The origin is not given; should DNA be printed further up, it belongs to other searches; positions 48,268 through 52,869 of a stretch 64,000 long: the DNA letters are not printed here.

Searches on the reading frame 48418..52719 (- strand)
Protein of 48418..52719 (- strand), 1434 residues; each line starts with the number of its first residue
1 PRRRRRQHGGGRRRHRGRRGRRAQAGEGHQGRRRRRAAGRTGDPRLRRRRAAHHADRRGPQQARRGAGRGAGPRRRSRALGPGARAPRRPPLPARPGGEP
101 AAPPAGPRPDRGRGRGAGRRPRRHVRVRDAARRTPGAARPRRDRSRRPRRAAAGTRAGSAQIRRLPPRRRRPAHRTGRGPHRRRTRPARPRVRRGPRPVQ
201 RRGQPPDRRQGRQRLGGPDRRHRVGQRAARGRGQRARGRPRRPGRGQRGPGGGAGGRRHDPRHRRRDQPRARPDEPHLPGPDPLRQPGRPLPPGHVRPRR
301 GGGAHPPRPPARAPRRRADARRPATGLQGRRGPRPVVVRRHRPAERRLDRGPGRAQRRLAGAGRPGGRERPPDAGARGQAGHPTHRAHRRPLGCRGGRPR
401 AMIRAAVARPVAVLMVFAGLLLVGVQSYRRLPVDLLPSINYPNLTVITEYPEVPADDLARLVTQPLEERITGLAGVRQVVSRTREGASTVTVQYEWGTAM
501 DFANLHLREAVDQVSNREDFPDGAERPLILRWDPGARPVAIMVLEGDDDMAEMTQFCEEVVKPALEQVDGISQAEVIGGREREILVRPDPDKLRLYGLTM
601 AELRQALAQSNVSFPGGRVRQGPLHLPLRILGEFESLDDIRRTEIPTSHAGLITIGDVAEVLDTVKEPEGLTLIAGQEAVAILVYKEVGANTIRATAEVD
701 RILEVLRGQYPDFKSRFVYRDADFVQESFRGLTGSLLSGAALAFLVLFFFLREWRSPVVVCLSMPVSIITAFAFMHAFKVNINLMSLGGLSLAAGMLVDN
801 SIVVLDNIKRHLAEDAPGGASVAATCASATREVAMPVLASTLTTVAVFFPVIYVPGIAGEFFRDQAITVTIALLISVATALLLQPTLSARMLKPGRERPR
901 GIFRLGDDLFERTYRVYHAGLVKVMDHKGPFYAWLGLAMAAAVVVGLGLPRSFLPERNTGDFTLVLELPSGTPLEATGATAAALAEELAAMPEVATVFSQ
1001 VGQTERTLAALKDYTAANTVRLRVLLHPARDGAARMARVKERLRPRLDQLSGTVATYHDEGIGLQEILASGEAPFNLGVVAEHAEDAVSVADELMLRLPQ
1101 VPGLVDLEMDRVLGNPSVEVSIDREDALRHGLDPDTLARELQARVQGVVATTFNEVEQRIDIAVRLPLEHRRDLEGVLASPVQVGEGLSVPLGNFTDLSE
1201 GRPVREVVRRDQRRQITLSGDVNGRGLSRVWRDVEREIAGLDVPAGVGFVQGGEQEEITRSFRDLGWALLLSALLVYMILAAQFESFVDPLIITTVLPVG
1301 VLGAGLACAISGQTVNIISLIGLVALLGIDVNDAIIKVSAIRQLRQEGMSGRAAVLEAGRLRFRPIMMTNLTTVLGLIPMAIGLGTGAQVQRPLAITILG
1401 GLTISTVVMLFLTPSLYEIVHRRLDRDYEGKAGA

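Call 40: search_protein_families(library=pfam, proteins=[window:48418-52719:-], max_evalue=0.0001)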
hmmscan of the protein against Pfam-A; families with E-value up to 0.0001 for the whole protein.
window:48418-52719:- (1434 aa): 2 families
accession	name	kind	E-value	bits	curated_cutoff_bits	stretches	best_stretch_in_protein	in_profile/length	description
PF00873.25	ACR_tran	-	1.4e-224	748.5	28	1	402-1421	1-1021/1021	AcrB/AcrD/AcrF family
PF02355.23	SecD_SecF_C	-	1.3e-09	38.2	20.5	1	739-890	38-185/189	Protein export membrane protein SecD/SecF, C-terminal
